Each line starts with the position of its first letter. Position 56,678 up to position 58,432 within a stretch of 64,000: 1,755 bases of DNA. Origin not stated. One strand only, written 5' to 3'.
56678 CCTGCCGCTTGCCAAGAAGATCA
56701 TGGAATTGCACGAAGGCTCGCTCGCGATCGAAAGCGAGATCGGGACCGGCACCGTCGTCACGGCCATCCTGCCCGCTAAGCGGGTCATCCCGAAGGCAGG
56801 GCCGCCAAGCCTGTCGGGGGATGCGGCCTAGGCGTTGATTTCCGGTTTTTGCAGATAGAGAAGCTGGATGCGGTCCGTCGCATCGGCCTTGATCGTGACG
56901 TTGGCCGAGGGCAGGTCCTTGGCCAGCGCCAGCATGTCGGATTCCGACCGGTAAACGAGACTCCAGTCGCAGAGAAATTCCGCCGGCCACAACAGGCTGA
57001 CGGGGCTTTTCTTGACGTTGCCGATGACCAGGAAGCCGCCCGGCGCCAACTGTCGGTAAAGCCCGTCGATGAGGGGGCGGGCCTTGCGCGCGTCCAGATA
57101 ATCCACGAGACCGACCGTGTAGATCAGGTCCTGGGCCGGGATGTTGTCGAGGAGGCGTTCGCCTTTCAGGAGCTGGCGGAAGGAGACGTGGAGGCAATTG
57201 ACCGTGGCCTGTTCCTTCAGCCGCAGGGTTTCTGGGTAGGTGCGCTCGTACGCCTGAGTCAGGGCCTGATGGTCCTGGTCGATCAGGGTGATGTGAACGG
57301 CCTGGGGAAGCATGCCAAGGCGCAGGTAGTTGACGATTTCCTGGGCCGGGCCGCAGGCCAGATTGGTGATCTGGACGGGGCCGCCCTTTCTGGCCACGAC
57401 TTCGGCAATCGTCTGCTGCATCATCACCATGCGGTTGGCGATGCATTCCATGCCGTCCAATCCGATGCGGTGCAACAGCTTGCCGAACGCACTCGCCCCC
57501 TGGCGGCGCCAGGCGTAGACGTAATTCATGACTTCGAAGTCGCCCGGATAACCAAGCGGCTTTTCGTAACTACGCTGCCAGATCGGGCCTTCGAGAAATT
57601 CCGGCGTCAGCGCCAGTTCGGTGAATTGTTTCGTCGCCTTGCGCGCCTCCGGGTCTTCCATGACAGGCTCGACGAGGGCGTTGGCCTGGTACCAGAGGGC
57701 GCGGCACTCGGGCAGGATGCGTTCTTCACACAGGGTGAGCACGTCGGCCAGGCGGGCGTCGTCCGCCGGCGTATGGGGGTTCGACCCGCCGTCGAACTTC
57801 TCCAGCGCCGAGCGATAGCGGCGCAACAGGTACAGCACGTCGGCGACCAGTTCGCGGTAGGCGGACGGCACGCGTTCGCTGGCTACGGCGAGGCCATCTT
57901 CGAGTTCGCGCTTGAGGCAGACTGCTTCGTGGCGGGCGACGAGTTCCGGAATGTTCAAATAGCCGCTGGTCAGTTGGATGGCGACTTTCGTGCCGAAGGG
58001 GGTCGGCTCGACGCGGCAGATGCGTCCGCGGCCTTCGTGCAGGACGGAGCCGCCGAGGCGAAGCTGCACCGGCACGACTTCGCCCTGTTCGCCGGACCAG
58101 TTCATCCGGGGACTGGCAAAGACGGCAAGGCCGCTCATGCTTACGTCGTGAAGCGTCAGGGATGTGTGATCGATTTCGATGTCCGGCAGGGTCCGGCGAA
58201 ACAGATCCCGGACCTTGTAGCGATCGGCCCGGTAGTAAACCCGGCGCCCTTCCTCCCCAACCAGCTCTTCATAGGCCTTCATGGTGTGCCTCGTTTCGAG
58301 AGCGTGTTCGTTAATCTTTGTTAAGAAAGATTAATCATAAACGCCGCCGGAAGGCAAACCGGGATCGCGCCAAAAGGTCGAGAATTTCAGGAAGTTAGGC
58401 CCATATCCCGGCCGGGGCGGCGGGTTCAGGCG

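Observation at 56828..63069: c-di-GMP-type PilZ receptor fused to a SAM methyltransferase, directly downstream of a nine-PAS hybrid kinase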

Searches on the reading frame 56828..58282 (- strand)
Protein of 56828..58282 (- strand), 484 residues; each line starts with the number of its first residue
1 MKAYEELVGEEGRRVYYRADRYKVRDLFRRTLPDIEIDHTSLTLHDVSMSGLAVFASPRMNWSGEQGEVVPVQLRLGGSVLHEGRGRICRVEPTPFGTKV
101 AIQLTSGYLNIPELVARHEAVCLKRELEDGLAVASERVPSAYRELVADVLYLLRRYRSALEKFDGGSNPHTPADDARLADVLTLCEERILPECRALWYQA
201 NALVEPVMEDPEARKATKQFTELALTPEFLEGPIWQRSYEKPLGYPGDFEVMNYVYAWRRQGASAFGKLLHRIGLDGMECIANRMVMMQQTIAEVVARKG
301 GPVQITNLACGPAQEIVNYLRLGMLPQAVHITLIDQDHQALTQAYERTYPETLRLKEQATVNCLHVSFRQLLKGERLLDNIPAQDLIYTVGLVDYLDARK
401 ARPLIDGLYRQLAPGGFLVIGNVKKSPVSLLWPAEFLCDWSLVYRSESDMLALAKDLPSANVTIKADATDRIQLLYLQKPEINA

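Call 3: search_protein_families(library=pfam, proteins=[window:56828-58282:-], max_evalue=0.01)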
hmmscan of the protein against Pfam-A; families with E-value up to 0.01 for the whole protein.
window:56828-58282:- (484 aa): 4 families
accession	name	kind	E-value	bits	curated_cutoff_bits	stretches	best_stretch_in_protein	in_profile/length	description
PF08242.18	Methyltransf_12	-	0.0012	19.9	30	1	323-418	18-98/98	Methyltransferase domain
PF07238.19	PilZ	-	0.0012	19.5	22.5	1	22-103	8-84/102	PilZ domain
PF12147.14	Methyltransf_20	-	0.0026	17.4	21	1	251-419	78-244/309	Putative methyltransferase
PF01739.24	CheR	-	0.0066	16.3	27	0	385-422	138-175/195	CheR methyltransferase, SAM binding domain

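Call 4: search_protein_families(library=ncbifam, proteins=[window:56828-58282:-], max_evalue=0.01)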
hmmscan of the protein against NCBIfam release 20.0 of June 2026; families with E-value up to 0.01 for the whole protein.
window:56828-58282:- (484 aa): 0 families

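Call 5: find_homologous_proteins(query=window:56828-58282:-, max_evalue=0.001)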
Query window:56828-58282:- (484 aa): 416 proteins with E <= 0.001 among 8000 candidates; the best 120 are listed.
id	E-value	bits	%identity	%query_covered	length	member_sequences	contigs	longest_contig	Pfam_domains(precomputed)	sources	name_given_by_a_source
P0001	0.0e+0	1101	100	100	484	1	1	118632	-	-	-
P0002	6.1e-287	970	86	100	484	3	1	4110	-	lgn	-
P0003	5.4e-264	894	82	99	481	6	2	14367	-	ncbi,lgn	-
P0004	4.9e-244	828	74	99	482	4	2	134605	-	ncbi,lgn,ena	ncbi:MAG: class I SAM-dependent methyltransferase [Pseudomonadota bacterium]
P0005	7.6e-243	824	74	99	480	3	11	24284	-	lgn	-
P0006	3.0e-242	822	72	99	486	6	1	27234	-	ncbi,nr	ncbi:hypothetical protein JYT88_00990 [Rhodospirillaceae bacterium AH-315-P19]|nr:hypothetical prote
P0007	7.6e-240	815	72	99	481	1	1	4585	-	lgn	-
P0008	7.7e-188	643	59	99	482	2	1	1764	-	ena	-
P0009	2.0e-184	632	58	99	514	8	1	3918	-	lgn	-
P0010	9.4e-181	620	57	99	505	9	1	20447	-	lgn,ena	-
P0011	2.6e-178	612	55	99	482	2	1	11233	-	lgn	-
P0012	5.1e-178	611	57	99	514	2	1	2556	PF08242.19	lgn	-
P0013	7.1e-174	597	57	99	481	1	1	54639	-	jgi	jgi:hypothetical protein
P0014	3.0e-170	585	53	99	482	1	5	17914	-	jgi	jgi:hypothetical protein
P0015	1.4e-169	583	56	99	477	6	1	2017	-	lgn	-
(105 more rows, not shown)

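Call 6: search_solved_structures(query=window:56828-58282:-, max_evalue=1, show_alignments=3)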
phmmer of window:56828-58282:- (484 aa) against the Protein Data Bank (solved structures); distinct sequences matched with E-value up to 1: 1.
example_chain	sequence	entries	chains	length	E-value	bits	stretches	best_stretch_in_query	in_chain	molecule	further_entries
3ofj_A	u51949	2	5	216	0.3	12.9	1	384-425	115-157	Nodulation protein S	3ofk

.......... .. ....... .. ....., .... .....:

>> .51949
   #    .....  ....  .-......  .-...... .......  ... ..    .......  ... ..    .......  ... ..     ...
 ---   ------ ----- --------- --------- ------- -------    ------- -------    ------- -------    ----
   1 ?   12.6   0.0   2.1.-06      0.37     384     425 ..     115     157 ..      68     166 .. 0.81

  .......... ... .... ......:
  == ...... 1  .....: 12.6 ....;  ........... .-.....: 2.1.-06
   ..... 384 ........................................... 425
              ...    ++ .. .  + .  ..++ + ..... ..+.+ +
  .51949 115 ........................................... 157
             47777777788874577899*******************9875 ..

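Call 13: find_related_loci(query=A1, collection=genome_contigs, flank=10000)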
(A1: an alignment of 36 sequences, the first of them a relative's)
Query A1 (484 aa) in genome_contigs; peptide patterns used: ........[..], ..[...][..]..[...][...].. (x = any residue, [..] = any of these).
510 stretches matched a pattern; 504 encode a relative of the query (tblastn E <= 1e-3); the best 80 are kept; 80 distinct loci.
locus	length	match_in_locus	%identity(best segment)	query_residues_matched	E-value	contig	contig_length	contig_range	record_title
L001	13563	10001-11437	74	1-481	0e+0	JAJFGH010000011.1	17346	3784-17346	MAG: Alphaproteobacteria bacterium isolate OFTM260 OFTM260_10, whole genome shotgun sequence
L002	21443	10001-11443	57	1-480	0e+0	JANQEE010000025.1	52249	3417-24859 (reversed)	MAG: Minwuiaceae bacterium isolate PL23a_bin.115 k99_5157923, whole genome shotgun sequence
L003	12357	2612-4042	53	1-480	2e-168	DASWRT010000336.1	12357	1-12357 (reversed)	MAG TPA_asm: Stellaceae bacterium isolate SMAG_U3529 k141_2500120, whole genome shotgun sequence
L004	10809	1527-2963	51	1-477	4e-166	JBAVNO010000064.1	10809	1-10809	MAG: Alphaproteobacteria bacterium isolate MFD03833_ilm_asm_bin3 k127_59619, whole genome shotgun sequence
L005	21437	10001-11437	52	1-482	4e-162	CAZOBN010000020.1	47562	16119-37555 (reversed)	MAG TPA_asm: uncultured Rhizobiaceae bacterium isolate SRP287051_co2_143 genome assembly, contig: NODE_1668_length_47562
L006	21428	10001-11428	52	1-479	6e-162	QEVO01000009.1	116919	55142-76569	MAG: Proteobacteria bacterium isolate PRO5 J3_scaffold_116, whole genome shotgun sequence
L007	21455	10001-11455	52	1-479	1e-161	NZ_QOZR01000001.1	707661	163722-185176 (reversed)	Virgifigura deserti strain SYSU D60014 s1173_Contig1, whole genome shotgun sequence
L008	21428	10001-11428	52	1-479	8e-162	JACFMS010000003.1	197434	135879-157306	MAG: Sphingomonadales bacterium isolate BROCD004 NODE_75_length_197434_cov_7.517365, whole genome shotgun sequence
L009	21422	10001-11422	53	1-479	6e-158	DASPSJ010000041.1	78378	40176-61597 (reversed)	MAG TPA_asm: Stellaceae bacterium isolate SMAG_U12248 k141_1085723, whole genome shotgun sequence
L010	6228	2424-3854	50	1-479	8e-158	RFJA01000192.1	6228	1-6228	MAG: Alphaproteobacteria bacterium isolate J090 k99_963772, whole genome shotgun sequence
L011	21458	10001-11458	49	1-480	9e-156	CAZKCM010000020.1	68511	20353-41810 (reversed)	MAG TPA_asm: uncultured Rhodospirillaceae bacterium isolate SRP268622_co1_584 genome assembly, contig: NODE_655_length_6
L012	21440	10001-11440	49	4-481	1e-155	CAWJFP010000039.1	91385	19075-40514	MAG: uncultured proteobacterium isolate MFD09222.bin.2.174 genome assembly, contig: contig_83071, whole genome shotgun s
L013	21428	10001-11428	49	1-479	9e-155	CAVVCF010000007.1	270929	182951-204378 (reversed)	MAG: uncultured Alphaproteobacteria bacterium isolate MFD02416.bin.2.183 genome assembly, contig: contig_47391, whole ge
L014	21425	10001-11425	49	1-479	1e-154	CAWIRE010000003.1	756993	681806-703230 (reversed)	MAG: uncultured Alphaproteobacteria bacterium isolate MFD03044.bin.1.46 genome assembly, contig: contig_17691, whole gen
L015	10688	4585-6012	49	1-479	8e-155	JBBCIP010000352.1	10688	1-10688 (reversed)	MAG: Alphaproteobacteria bacterium isolate MAG_CPA_01 P10A_000000106666, whole genome shotgun sequence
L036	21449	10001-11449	45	1-481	3e-139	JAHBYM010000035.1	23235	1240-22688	MAG: Parvibaculum sp. isolate ACE_PRO2 PRO2_35, whole genome shotgun sequence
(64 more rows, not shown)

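Call 14: search_dna_similar(query=window:56828-58282:-, collection=plasmids, mode=protein, max_rows=40, rows=spread)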
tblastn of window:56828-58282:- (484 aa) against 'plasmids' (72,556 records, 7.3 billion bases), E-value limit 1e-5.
Records with a match: 132; places in all: 133; records where one place covers at least 80% of the query: 0.
Best place of each record, by identity: <60% 132.
By first word of the organism name: Rhizobium 117; Sinorhizobium 4; Enterobacter 2; Pseudanabaena 1; Paraburkholderia 1; Pantoea 1; Roseateles 1; Deinococcus 1; Ensifer 1; Ciceribacter 1; and 2 more.
By predicted mobility (MOB-suite, as given by PLSDB): non-mobilizable 69; conjugative 59; mobilizable 4.
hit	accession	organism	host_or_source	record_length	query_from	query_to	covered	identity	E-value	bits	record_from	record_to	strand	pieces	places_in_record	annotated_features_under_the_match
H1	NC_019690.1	Pseudanabaena sp. PCC 7367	-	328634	182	480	62%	39.6%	3e-68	244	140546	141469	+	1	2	class I SAM-dependent methyltransferase | HAMP domain-containing sensor histidine kinase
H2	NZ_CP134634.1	Enterobacter ludwigii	Larus michahellis,bacteria,cloaca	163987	177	479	63%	28.0%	1e-15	88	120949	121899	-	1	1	type I polyketide synthase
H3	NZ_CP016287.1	Rhizobium leguminosarum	Vavilovia formosa,cell culture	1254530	159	481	67%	23.5%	9e-9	66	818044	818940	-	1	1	record has no annotation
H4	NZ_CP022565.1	Rhizobium leguminosarum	Root nodule,Pisum sativum root-nodule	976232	159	481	67%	23.3%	1e-8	66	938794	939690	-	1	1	class I SAM-dependent methyltransferase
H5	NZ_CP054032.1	Rhizobium indicum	Pisum sativum l. (pea),Pure culture,Pea ...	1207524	159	481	67%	23.2%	9e-8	62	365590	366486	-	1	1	record has no annotation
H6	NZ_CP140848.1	Rhizobium johnstonii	-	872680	159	481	67%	23.2%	1e-7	62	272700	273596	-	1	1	class I SAM-dependent methyltransferase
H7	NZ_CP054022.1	Rhizobium indicum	Pisum sativum l. (pea),Pure culture,Pea ...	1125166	159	481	67%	23.2%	1e-7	62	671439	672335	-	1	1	record has no annotation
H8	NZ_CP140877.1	Rhizobium beringeri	Trifolium pratense,whole organism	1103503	159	481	67%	22.9%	5e-8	63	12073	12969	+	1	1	record has no annotation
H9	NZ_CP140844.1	Rhizobium ruizarguesonis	Trifolium pratense,whole organism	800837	159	481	67%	22.9%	7e-8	63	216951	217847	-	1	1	class I SAM-dependent methyltransferase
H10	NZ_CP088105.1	Rhizobium ruizarguesonis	cell culture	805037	159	481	67%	22.9%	7e-8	63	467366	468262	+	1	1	class I SAM-dependent methyltransferase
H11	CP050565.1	Rhizobium leguminosarum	Lathyrus sativus,cell culture,root ...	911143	159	481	67%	22.9%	1e-7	62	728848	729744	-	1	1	class I SAM-dependent methyltransferase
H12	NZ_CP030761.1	Rhizobium leguminosarum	Genomic DNA from Bacterial pure culture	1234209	159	481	67%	22.9%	2e-7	61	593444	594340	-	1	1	record has no annotation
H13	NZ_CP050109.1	Rhizobium leguminosarum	Trifolium repens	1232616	159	480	67%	23.0%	3e-7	61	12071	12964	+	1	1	record has no annotation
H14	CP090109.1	Rhizobium leguminosarum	Trifolium ambiguum,Cell culture,Plant ...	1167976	159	480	67%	23.0%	3e-7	61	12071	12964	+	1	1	class I SAM-dependent methyltransferase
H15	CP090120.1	Rhizobium leguminosarum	Trifolium ambiguum,Cell culture,Plant ...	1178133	159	480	67%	23.0%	3e-7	61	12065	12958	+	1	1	class I SAM-dependent methyltransferase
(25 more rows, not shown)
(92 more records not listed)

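Call 23: search_protein_representatives(alignment_id=A1)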
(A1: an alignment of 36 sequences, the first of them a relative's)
Query: 36 sequences, 483 profile positions. Proteins with E-value up to 0.001 (for the whole library): 5525; up to 1e-10: 3832; up to 1e-30: 1165. The best 150 are listed.
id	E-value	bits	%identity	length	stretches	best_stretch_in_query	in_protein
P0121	9.2e-198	674.4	-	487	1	3-482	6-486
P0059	4.4e-193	659.0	-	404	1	81-480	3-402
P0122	6.3e-177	605.7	-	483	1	1-482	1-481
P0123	8.0e-173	592.2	-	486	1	1-482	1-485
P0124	2.7e-171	587.2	-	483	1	1-482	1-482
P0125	2.8e-168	577.2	-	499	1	1-482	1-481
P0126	1.6e-165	568.1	-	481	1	1-481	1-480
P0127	1.1e-163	562.0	-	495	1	2-482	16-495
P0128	9.6e-160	549.0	-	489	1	3-482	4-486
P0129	1.2e-159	548.7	-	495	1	2-482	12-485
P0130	1.8e-157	541.5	-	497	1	2-482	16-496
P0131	3.6e-157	540.5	-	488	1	1-482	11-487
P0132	4.7e-153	527.0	-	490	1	2-481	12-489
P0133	4.2e-152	523.8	-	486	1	1-481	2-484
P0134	4.2e-149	513.9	-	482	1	3-482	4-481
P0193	1.0e-99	351.1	-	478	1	2-482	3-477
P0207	9.3e-94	331.4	-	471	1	2-482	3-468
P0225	5.8e-91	322.2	-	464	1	21-482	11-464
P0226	7.9e-91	321.8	-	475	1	28-481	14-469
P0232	6.0e-88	312.3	-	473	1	17-482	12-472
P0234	1.4e-87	311.0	-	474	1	1-482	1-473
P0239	4.7e-86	306.0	-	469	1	18-482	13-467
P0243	1.2e-85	304.6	-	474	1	17-481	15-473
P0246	9.9e-84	298.4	-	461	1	29-481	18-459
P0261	1.9e-72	261.1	-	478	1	14-482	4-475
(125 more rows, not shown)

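Call 24: list_cluster_members(proteins=[P0207, P0225, P0239, P0232, P0234, P0243, P0246, P0226, P0261, P0193])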
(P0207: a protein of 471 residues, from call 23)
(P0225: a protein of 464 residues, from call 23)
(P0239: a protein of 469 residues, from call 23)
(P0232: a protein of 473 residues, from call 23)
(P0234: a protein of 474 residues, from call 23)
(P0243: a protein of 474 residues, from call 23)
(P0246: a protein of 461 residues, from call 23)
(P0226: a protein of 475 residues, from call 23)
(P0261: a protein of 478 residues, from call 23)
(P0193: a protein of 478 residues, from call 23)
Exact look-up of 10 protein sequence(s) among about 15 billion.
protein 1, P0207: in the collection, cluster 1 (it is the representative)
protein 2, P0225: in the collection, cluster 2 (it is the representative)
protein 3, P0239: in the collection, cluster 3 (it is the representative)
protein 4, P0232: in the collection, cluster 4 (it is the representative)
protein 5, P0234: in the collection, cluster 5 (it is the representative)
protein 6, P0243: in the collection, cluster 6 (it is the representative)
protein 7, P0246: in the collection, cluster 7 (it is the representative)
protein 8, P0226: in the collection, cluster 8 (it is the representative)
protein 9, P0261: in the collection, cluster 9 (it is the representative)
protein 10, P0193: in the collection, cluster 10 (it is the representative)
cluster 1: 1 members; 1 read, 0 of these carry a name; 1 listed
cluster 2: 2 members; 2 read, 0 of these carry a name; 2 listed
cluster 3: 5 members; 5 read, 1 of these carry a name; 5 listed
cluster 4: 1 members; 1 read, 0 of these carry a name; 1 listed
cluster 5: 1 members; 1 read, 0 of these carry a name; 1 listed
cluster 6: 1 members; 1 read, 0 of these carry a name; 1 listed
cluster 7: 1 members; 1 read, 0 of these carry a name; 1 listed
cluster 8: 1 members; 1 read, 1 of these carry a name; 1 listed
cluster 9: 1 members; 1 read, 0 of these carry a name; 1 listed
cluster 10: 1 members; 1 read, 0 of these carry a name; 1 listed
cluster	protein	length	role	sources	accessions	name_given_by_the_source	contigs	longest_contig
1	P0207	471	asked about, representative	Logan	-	-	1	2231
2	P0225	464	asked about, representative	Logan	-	-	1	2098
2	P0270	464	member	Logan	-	-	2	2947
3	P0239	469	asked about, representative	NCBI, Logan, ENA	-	-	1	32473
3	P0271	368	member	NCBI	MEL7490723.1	MAG: class I SAM-dependent methyltransferase [Pseudomonadota bacterium]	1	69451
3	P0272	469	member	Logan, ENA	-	-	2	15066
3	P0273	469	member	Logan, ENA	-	-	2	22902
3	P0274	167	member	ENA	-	-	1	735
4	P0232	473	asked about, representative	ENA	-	-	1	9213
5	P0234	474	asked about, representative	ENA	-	-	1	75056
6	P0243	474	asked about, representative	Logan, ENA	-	-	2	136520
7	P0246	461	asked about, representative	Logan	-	-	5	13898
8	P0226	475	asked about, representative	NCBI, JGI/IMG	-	hypothetical protein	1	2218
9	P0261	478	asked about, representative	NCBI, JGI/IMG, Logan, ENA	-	-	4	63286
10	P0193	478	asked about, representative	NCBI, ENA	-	-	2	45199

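Call 25: predict_structure(alignment_id=A1)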
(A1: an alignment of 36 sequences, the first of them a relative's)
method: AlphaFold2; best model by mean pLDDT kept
length: 484 residues; sequences in the alignment: 36
mean_pLDDT: 87.4   pTM: 0.71
mean pLDDT of the five models: 87.4, 87.3, 86.9, 85.6, 85.2
residues with pLDDT >= 90: 314; 70-90: 121; 50-70: 29; < 50: 20
segments of 3 or more residues with pLDDT < 50: 1-18
pLDDT, mean of each block of 10 residues (from residue 1): 41 46 82 89 90 87 86 89 93 88 88 83 65 71 95 93 65 82 96 97 95 91 92 94 73 95 95 95 95 94 94 96 93 92 95 94 86 72 93 90 92 95 95 93 95 89 95 96 70
secondary structure, 60 per line:
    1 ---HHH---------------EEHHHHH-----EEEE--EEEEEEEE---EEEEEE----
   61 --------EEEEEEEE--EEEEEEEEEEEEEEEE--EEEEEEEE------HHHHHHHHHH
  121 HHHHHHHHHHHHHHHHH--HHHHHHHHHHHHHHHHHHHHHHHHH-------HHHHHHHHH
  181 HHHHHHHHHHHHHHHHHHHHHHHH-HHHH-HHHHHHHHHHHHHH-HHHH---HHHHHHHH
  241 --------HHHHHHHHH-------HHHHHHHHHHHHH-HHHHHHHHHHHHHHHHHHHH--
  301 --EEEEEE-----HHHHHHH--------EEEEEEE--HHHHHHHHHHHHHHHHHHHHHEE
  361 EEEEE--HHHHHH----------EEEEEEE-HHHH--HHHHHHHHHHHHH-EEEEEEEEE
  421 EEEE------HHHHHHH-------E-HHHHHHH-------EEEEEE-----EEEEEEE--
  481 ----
elements in order: H24-28 E34-37 E40-47 E51-56 E69-76 E79-94 E97-104 H111-137 H140-164 H172-204 H206-209 H211-224 H226-229 H233-240 H249-257 H265-277 H279-298 E303-308 H314-320 E329-335 H338-358 E359-365 H368-373 E384-390 H392-395 H398-410 E412-424 H431-437 H447-453 E461-466 E472-478

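Call 30: fold_search(model_id=the predicted structure, library=pdb)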
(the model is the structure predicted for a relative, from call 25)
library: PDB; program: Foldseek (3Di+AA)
matches with E <= 10: 1806; with E <= 0.001: 929
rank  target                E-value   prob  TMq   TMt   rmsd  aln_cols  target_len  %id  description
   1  3ocj                  4.5e-11  1.00  0.41  0.64   4.4       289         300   18  The crystal structure of a possilbe exported protein from Bordetella parapertussis (released 2010-10-06)
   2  8rxg                  5.6e-10  1.00  0.36  0.50  12.9       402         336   14  Crystal structure of alpha-keto C-methyl transferase SgvM bound to SAM (released 2024-07-24)
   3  8fts                  9.9e-10  1.00  0.33  0.46  12.7       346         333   14  SgvM methyltransferase with SAH and alpha-ketoleucine (released 2023-11-01)
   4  3mcz_A                1.4e-09  1.00  0.32  0.43  10.3       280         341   18  The Structure of an O-methyltransferase family protein from Burkholderia thailandensis. (released 2010-05-26)
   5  4qvg_B                1.5e-09  1.00  0.36  0.48  15.1       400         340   14  Crystal structure of S-adenosylmethionine-dependent methyltransferase SibL in its apo form (released 2015-05-27)
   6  7qos_A                1.8e-09  1.00  0.31  0.40   6.0       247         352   11  Cyclopropane fatty acid synthase from Aquifex aeolicous with bound ligands (released 2022-02-02)
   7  4qvg_A                2.1e-09  1.00  0.34  0.47  10.6       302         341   13  Crystal structure of S-adenosylmethionine-dependent methyltransferase SibL in its apo form (released 2015-05-27)
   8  5mpt                  3.0e-09  1.00  0.35  0.43  16.9       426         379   12  Structure of the citrinin polyketide synthase CMeT domain (released 2017-02-22)
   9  8ftv                  3.2e-09  1.00  0.35  0.49  12.1       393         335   15  SgvM methyltransferase triple variant (M144V/F329V/T331A) with SAH and 2-oxo-4-phenylbutanoic acid (released 2023-11-01)
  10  3mcz_B                3.8e-09  1.00  0.32  0.45   9.9       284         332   17  The Structure of an O-methyltransferase family protein from Burkholderia thailandensis. (released 2010-05-26)
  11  8rxf                  3.8e-09  1.00  0.35  0.49  15.1       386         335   15  Crystal structure of S-SAD phased alpha-keto C-methyl transferase SgvM bound to ketoleucine (released 2024-07-03)
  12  4gek_G                5.7e-09  1.00  0.32  0.62   5.3       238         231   15  Crystal Structure of wild-type CmoA from E.coli (released 2012-10-10)
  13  7bkg_B                7.1e-09  1.00  0.31  0.51   7.7       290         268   12  Co-crystal structure of Human Nicotinamide N-methyltransferase (NNMT) with the tricyclic inhibitor (2) (released 2021-03-17)
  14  2f8l                  7.5e-09  1.00  0.30  0.43  11.6       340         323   16  Crystal structure of a putative class i s-adenosylmethionine-dependent methyltransferase (lmo1582) from listeria monocyt (released 2006-01-17)
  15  5thy_A                7.9e-09  1.00  0.35  0.42  18.1       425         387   12  Crystal structure of SeMet-Substituted CurJ carbon methyltransferase (released 2016-10-19)
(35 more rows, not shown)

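Call 36: find_homologous_proteins(query=A3, max_evalue=0.001)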
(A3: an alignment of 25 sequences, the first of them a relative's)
Query A3 (25 sequences) (531 aa, profile of the alignment): 589 proteins with E <= 0.001 among 8000 candidates; the best 120 are listed.
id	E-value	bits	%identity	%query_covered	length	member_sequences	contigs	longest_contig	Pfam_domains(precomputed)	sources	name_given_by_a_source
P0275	6.8e-173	594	33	93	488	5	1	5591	PF07238.20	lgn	-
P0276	3.0e-167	575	31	93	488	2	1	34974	PF07238.20,PF12147.15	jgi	jgi:extracellular factor (EF) 3-hydroxypalmitic acid methyl ester biosynthesis protein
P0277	1.1e-158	547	31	93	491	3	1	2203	-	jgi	jgi:extracellular factor (EF) 3-hydroxypalmitic acid methyl ester biosynthesis protein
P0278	1.3e-157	544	31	93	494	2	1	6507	-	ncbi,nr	ncbi:MAG: hypothetical protein D6798_06440 [Deltaproteobacteria bacterium]|nr:MAG: hypothetical prot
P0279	2.3e-157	543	31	93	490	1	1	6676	-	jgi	jgi:SAM-dependent methyltransferase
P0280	1.3e-156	540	29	93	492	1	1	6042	-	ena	-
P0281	5.5e-154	531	33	93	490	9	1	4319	PF13649.13,PF08242.19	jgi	jgi:SAM-dependent methyltransferase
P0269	2.6e-153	529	100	100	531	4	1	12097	-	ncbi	-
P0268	1.4e-149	517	47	93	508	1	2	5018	PF07238.20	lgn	-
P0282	2.2e-145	503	46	93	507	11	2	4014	PF07238.20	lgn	-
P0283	2.0e-140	487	46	93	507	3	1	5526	-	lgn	-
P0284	2.3e-139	483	68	96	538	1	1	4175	-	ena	-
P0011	1.4e-138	481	30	93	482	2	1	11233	-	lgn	-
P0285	1.8e-138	480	47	93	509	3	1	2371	PF01739.25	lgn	-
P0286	7.3e-138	478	53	93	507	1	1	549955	PF01739.25,PF08242.19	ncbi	ncbi:MAG: hypothetical protein U0324_08600 [Polyangiales bacterium]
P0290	2.7e-134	467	54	95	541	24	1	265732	PF08242.19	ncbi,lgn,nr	ncbi:MAG: hypothetical protein EPO40_04955 [Myxococcaceae bacterium]|nr:MAG: hypothetical protein EP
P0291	2.8e-134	466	48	93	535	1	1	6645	PF01739.25,PF08242.19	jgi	jgi:SAM-dependent methyltransferase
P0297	4.9e-133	462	47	92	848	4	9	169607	PF13847.13,PF13489.13,PF05175.21,PF13649.13,PF13679.13,PF01739.25,PF01209.25,PF08241.19,PF08242.19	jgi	-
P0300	1.5e-132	461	51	99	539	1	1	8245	PF01739.25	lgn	-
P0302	4.4e-132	459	53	93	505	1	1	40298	PF01739.25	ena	-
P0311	9.3e-131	455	45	92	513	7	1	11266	PF01739.25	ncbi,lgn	-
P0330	5.6e-130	452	52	93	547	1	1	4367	PF01739.25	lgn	-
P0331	6.0e-130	452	45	93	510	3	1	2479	PF01739.25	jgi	jgi:hypothetical protein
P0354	1.4e-128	448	44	93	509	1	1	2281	PF01739.25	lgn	-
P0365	2.5e-128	447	50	92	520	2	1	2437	PF01739.25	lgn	-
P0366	2.7e-128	447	51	93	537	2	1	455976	PF12147.15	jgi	jgi:extracellular factor (EF) 3-hydroxypalmitic acid methyl ester biosynthesis protein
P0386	2.6e-127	444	43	93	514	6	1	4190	PF13649.13,PF01739.25,PF08242.19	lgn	-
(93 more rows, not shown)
